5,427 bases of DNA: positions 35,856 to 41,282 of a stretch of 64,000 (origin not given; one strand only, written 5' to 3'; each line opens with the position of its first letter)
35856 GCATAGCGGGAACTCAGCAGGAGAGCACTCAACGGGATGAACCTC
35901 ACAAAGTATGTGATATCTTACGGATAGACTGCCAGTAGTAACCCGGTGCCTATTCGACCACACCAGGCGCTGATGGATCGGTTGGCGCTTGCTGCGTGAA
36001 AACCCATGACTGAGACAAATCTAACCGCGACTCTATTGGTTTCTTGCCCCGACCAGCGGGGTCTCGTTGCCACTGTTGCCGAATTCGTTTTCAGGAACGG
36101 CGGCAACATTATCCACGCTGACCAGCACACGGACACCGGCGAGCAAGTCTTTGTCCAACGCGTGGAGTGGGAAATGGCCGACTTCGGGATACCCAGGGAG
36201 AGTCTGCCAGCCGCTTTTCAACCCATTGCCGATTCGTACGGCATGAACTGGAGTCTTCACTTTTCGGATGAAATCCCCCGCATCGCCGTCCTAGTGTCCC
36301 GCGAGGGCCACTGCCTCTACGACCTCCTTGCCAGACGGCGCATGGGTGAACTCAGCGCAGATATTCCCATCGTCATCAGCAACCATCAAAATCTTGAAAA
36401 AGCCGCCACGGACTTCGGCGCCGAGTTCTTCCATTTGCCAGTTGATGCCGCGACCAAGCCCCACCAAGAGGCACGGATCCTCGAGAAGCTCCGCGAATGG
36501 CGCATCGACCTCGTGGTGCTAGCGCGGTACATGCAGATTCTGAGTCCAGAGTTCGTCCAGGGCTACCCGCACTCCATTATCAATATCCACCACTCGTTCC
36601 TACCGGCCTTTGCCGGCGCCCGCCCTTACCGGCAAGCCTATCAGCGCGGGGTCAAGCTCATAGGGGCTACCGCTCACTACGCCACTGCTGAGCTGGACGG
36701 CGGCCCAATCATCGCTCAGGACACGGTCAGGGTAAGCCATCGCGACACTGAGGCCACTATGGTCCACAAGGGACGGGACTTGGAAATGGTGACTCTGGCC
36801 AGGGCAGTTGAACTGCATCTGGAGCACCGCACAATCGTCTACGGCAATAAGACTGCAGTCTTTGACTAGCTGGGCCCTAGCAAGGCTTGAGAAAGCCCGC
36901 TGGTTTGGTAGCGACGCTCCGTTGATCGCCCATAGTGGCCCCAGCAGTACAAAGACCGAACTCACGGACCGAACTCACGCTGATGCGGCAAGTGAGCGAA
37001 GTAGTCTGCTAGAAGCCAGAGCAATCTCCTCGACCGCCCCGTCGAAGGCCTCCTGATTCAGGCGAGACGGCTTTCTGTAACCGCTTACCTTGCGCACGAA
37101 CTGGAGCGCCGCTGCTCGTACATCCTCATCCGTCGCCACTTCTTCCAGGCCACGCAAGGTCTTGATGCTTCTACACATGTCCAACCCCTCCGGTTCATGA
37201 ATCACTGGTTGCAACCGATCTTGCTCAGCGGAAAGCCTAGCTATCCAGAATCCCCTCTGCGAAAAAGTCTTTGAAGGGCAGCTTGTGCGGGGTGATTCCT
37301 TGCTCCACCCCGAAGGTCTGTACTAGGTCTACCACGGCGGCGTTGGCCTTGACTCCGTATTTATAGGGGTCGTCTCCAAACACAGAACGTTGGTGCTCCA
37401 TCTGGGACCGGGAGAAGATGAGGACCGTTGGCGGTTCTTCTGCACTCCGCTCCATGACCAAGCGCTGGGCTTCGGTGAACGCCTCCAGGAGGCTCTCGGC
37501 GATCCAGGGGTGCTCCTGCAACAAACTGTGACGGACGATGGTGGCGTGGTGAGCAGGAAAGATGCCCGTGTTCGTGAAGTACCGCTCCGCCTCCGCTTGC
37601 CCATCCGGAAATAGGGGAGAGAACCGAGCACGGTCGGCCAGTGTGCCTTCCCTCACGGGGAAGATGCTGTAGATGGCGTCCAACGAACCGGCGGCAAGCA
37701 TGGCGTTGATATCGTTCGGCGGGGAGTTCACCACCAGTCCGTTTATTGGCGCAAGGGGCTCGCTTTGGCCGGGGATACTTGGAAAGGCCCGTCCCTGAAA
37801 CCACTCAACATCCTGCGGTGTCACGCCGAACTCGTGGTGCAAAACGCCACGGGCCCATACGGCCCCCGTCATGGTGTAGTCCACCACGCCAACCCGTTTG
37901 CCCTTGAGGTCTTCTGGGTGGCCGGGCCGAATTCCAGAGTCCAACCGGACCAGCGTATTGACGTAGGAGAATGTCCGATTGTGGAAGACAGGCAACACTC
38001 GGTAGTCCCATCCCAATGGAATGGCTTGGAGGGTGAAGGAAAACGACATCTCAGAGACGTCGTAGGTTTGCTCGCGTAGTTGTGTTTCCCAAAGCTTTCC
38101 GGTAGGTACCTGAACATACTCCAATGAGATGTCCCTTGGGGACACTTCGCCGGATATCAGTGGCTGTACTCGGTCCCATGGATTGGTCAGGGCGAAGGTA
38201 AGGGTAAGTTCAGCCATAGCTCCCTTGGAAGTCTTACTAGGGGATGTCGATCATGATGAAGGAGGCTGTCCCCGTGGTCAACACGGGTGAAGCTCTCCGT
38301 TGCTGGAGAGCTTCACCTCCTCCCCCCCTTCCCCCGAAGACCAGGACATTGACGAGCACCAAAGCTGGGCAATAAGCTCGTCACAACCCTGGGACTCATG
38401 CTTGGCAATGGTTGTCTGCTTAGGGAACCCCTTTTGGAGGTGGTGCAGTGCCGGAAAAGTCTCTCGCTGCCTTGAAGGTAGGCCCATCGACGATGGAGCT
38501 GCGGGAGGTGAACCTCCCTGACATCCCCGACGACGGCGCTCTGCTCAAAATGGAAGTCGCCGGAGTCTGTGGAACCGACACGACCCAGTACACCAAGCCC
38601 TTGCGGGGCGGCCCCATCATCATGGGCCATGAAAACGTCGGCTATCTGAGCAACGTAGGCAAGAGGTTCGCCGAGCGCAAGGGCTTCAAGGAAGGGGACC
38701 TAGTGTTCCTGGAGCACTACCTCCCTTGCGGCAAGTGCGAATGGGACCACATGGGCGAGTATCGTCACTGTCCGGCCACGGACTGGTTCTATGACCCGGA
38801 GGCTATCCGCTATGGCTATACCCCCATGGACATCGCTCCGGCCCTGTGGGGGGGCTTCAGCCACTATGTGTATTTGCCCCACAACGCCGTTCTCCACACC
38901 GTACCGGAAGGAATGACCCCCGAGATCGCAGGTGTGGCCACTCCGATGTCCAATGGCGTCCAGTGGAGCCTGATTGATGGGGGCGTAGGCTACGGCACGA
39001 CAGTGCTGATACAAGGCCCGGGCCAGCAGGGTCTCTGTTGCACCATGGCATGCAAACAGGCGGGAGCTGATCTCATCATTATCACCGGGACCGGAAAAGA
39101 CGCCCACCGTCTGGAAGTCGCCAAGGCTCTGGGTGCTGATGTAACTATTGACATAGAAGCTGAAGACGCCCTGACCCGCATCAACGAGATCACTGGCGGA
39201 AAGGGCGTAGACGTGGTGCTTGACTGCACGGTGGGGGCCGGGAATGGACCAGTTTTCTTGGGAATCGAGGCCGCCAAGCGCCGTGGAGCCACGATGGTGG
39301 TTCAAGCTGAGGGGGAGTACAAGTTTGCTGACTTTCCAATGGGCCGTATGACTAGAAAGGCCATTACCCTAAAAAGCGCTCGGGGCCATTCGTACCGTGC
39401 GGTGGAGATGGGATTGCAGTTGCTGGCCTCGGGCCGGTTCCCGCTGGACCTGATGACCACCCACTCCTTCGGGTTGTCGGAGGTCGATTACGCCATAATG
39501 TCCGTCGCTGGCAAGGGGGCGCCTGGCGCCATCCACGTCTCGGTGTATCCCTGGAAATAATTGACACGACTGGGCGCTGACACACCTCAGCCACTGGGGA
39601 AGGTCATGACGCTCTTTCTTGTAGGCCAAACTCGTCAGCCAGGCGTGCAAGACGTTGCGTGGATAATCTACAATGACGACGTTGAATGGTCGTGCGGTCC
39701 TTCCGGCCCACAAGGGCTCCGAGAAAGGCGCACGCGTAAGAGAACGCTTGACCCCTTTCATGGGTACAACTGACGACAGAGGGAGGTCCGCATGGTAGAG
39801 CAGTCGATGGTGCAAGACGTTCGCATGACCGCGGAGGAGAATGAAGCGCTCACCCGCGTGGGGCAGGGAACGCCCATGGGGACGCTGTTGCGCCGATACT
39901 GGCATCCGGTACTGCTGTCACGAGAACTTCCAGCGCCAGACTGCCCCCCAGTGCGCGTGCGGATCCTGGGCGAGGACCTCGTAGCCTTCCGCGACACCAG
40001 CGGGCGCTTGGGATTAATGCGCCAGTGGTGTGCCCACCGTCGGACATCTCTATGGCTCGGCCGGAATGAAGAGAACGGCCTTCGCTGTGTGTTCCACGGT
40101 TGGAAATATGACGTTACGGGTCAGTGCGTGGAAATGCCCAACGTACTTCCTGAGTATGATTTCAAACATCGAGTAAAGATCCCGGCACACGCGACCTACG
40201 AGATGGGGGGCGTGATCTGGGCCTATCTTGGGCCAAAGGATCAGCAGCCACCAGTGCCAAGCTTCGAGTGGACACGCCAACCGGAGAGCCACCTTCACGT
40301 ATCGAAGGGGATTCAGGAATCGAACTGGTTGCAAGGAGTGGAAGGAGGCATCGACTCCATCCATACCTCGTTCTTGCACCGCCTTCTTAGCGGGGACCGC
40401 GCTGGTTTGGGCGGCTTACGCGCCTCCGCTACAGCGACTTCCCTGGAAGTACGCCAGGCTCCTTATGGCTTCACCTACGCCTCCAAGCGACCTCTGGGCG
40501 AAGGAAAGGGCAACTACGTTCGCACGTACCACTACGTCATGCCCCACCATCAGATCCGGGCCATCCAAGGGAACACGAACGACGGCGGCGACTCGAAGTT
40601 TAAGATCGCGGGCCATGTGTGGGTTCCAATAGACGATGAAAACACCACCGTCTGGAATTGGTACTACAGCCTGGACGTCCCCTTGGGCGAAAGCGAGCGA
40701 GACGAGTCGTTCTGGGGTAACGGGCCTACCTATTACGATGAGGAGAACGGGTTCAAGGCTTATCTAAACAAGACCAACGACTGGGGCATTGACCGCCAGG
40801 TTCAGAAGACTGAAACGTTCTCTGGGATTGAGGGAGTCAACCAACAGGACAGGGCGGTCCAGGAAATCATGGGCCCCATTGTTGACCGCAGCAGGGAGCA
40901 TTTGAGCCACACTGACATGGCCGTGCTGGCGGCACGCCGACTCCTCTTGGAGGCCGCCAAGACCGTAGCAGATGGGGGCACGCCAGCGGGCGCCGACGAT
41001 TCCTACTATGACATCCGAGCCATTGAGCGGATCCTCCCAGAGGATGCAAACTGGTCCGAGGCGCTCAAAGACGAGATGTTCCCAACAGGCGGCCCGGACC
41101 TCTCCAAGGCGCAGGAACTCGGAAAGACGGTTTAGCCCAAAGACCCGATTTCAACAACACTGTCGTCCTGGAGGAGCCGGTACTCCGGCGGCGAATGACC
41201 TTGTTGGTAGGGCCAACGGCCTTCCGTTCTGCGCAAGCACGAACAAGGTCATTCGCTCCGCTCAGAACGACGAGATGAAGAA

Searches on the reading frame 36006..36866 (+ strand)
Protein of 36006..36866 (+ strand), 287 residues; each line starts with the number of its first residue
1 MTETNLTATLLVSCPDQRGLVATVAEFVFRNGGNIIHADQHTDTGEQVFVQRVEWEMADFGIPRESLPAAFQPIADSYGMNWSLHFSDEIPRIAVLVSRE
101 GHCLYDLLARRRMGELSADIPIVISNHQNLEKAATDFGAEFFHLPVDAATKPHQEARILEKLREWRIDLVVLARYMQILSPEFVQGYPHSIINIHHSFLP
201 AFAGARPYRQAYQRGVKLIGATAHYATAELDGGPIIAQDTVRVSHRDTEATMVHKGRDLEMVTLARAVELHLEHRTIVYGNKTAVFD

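Call 55: search_protein_families(library=pfam, proteins=[window:36006-36866:+], max_evalue=0.00001)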
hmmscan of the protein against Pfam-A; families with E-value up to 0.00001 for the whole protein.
window:36006-36866:+ (287 aa): 2 families
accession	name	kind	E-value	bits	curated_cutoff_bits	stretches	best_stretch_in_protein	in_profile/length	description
PF00551.24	Formyl_trans_N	-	1.1e-43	149.6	26.1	1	92-268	2-181/181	Formyl transferase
PF01842.31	ACT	-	1.7e-07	31.3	27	1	9-50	2-45/66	ACT domain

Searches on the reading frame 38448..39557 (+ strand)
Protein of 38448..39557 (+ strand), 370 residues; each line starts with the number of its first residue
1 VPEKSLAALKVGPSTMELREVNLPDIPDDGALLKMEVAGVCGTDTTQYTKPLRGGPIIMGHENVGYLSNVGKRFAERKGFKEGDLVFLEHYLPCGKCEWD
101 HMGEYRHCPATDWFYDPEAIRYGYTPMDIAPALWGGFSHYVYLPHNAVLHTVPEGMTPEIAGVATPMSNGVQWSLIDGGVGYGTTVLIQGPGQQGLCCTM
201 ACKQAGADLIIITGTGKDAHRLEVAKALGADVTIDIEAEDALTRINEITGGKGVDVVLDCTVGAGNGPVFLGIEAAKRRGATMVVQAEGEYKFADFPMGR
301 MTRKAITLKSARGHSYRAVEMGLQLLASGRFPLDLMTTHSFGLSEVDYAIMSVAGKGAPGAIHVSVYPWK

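Call 55: search_protein_families(library=pfam, proteins=[window:38448-39557:+], max_evalue=0.00001)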
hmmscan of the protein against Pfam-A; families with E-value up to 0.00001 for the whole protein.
window:38448-39557:+ (370 aa): 2 families
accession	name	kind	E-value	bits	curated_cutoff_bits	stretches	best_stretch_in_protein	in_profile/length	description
PF08240.17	ADH_N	-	7.1e-18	65.2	23.5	1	29-150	3-101/104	Alcohol dehydrogenase GroES-like domain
PF00107.32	ADH_zinc_N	-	1.2e-16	61.3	31.8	1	195-325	3-126/129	Zinc-binding dehydrogenase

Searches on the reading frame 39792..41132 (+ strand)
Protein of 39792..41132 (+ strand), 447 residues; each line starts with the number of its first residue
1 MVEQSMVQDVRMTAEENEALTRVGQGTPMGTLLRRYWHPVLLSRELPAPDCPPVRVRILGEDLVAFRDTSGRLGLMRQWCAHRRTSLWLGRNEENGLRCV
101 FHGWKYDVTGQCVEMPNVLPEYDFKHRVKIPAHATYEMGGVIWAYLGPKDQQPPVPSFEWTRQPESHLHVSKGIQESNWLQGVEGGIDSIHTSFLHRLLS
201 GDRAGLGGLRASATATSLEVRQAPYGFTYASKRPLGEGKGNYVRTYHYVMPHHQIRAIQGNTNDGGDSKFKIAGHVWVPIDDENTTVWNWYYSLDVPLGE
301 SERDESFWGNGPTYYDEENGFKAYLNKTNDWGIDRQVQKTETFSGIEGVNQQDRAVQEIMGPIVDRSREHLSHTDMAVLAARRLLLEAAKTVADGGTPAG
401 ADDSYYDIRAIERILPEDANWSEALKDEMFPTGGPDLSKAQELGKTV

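Call 55: search_protein_families(library=pfam, proteins=[window:39792-41132:+], max_evalue=0.00001)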
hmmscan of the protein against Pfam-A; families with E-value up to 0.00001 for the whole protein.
window:39792-41132:+ (447 aa): 2 families
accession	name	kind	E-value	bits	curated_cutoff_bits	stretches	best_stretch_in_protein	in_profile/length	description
PF19301.5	LigXa_C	-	1.5e-35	123.3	27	1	144-423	1-283/304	LigXa C-terminal domain like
PF00355.32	Rieske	-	8.2e-17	61.3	20.3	1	37-118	2-81/88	Rieske [2Fe-2S] domain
